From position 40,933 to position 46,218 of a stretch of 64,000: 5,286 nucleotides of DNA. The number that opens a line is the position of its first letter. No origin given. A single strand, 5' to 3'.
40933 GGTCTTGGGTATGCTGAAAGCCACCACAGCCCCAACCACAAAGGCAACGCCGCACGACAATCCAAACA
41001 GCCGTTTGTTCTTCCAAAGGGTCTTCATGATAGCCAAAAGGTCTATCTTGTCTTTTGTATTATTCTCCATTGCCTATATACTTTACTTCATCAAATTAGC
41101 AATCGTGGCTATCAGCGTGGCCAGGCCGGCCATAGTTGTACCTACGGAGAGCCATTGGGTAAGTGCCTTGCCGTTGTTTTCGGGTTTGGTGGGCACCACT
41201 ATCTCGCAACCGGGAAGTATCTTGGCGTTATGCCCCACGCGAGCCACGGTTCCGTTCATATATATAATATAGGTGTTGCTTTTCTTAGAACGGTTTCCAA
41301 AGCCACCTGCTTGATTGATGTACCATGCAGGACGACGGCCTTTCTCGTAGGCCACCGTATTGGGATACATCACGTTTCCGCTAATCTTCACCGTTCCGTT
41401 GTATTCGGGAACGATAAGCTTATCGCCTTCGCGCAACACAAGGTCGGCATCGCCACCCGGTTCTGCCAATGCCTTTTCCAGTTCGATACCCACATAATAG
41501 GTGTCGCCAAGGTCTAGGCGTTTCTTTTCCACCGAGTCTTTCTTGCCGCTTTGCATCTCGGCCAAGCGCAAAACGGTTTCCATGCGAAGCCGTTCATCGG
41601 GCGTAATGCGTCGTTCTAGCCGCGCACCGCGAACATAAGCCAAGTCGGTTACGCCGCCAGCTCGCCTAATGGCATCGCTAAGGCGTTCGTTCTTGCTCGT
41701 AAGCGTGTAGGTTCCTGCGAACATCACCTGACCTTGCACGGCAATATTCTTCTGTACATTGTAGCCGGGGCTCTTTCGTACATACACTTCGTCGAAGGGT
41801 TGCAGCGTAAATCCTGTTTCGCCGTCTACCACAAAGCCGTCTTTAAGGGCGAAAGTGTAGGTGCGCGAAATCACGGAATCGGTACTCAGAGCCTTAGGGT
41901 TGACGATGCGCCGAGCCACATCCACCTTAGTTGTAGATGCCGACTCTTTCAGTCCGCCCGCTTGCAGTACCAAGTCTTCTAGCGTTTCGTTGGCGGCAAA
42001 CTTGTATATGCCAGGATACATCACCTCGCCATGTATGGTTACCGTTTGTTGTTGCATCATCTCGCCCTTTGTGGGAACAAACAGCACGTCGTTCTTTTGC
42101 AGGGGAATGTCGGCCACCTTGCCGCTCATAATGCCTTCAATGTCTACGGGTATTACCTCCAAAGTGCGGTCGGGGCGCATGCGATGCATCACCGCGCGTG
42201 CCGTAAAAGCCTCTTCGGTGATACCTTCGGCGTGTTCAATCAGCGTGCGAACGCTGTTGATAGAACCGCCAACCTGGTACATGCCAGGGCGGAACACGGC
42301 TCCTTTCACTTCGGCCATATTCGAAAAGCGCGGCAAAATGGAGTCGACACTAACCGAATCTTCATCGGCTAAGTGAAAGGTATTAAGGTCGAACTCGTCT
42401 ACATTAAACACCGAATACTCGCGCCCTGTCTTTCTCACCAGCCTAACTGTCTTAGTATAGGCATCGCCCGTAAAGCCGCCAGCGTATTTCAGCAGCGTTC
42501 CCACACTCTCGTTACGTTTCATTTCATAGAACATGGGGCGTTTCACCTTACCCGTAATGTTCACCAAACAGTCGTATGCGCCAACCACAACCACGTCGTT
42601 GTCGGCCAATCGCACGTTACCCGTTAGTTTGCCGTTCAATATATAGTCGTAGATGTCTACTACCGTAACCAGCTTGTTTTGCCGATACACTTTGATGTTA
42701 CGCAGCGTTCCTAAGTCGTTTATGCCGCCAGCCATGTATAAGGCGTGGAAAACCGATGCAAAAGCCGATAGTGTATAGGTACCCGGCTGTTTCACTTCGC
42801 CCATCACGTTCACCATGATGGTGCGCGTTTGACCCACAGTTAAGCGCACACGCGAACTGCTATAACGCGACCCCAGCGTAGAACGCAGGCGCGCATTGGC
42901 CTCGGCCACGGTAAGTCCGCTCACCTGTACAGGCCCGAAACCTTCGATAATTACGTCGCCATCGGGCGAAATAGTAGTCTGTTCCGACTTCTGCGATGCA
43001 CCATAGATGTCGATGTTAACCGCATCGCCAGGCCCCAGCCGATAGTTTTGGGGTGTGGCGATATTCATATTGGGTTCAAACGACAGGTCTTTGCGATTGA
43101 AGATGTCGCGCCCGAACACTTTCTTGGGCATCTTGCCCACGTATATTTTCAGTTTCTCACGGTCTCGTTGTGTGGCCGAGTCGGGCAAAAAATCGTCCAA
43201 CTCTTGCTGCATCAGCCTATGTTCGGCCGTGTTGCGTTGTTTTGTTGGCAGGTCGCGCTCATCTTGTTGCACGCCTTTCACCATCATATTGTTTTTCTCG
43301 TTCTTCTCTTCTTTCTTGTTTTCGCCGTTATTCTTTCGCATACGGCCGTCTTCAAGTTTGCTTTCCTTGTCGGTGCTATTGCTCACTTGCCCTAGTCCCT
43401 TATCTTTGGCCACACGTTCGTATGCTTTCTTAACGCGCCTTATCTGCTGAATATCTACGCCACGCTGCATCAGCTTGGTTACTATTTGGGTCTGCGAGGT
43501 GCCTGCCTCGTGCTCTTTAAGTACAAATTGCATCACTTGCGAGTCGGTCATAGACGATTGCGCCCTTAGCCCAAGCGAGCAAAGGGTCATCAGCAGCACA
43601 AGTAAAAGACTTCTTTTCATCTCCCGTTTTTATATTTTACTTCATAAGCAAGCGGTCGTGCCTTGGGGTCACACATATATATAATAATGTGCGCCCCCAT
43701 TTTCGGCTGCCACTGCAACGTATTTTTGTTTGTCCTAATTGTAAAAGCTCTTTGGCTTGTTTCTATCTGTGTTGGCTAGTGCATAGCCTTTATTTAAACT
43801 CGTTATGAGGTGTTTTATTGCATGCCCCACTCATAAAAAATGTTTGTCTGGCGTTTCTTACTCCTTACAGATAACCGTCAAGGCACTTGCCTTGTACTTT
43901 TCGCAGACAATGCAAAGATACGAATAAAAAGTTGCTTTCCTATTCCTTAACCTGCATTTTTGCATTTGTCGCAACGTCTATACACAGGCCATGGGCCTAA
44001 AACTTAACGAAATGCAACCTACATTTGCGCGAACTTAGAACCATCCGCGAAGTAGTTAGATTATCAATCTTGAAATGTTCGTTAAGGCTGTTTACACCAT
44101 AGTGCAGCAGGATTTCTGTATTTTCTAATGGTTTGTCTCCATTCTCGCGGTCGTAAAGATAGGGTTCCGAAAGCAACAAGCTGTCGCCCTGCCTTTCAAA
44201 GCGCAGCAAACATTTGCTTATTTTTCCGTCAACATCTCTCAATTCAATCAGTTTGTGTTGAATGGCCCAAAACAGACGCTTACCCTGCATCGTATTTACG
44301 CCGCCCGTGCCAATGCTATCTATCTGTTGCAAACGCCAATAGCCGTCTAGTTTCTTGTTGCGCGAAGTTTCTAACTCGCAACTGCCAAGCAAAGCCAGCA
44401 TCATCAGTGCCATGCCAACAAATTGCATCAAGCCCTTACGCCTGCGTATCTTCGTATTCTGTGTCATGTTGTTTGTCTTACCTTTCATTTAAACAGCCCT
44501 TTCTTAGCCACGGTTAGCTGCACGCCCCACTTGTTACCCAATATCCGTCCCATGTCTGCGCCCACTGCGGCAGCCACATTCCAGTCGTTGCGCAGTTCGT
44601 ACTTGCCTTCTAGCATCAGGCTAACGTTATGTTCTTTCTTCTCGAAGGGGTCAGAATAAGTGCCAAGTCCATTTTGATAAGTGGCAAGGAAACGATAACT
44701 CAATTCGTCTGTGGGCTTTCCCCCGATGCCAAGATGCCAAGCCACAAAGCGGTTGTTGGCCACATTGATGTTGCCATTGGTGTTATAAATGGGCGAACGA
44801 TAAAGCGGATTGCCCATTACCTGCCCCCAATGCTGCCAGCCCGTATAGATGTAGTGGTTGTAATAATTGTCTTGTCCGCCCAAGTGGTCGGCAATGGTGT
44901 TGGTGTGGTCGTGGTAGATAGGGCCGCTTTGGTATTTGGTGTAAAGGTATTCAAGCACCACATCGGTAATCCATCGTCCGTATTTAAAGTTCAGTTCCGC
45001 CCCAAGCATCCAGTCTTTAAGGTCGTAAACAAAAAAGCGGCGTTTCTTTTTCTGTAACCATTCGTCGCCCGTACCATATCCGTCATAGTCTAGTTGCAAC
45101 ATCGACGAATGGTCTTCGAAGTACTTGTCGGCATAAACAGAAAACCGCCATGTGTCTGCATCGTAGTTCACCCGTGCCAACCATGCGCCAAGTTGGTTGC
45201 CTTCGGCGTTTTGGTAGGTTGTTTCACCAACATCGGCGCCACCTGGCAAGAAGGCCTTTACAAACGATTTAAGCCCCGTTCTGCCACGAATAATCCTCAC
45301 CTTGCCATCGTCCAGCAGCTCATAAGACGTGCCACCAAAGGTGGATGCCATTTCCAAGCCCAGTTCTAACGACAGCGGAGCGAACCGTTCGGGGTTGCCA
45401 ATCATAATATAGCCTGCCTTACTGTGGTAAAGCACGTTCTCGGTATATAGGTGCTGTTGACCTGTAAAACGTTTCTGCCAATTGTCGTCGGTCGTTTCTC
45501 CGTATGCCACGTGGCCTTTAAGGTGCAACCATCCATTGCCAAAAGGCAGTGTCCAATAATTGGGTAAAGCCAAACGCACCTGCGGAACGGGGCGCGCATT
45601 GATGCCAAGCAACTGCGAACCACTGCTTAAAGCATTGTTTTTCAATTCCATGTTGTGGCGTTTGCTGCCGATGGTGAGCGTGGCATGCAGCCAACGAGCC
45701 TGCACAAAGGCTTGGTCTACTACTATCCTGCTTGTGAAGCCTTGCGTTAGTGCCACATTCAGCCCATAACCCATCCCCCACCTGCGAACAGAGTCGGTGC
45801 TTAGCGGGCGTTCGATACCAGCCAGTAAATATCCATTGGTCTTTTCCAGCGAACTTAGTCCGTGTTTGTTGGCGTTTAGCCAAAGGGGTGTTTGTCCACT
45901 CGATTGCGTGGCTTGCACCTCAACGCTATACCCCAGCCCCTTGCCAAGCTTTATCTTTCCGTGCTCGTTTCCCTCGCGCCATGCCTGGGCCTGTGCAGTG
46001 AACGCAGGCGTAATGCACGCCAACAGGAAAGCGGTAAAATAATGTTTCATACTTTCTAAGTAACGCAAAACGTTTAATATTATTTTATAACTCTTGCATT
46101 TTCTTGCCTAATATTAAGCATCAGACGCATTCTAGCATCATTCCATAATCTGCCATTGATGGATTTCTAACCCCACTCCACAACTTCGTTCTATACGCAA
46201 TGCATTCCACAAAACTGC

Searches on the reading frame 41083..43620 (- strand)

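Call 12: search_protein_families(library=pfam, proteins=[window:41083-43620:-], max_evalue=0.001)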
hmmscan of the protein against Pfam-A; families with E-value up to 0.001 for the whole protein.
window:41083-43620:- (845 aa): 3 families
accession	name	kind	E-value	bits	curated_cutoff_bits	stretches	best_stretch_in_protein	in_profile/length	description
PF10531.15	SLBB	-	9.1e-45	150.7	27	3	269-316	1-49/55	SLBB domain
PF22461.2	SLBB_2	-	1.7e-40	137.4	27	4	270-346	3-79/79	SLBB domain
PF02563.21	Poly_export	-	1.9e-18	66.8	28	1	188-262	2-76/77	Polysaccharide biosynthesis/export protein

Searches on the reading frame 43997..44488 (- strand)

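Call 12: search_protein_families(library=pfam, proteins=[window:43997-44488:-], max_evalue=0.001)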
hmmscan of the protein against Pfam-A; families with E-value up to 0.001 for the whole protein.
window:43997-44488:- (163 aa): 1 family
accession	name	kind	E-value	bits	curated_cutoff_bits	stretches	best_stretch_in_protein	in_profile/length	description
PF16585.11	Lipocalin_8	-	9.1e-40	136.7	27.2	1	33-163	2-135/135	Lipocalin-like domain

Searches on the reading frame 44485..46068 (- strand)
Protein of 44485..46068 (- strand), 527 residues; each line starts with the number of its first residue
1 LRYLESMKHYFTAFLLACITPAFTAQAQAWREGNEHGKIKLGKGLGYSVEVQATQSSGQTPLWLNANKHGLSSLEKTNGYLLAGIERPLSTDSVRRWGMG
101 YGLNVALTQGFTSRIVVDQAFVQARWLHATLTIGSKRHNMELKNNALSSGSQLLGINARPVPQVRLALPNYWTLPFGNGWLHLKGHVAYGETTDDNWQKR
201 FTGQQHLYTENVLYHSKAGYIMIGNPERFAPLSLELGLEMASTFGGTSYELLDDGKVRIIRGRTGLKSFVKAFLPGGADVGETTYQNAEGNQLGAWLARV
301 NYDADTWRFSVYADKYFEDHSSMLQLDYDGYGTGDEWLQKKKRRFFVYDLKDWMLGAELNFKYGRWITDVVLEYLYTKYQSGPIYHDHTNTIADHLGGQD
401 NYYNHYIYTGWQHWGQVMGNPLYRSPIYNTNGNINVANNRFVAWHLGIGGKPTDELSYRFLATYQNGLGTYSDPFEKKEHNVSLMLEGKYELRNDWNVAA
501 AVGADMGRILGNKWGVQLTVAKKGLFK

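Call 12: search_protein_families(library=pfam, proteins=[window:44485-46068:-], max_evalue=0.001)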
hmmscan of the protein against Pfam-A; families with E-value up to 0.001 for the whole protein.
window:44485-46068:- (527 aa): 1 family
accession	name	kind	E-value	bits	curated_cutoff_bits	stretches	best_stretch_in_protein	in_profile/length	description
PF14052.12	Caps_assemb_Wzi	-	3e-16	59.9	30.1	1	112-515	65-386/392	Capsule assembly protein Wzi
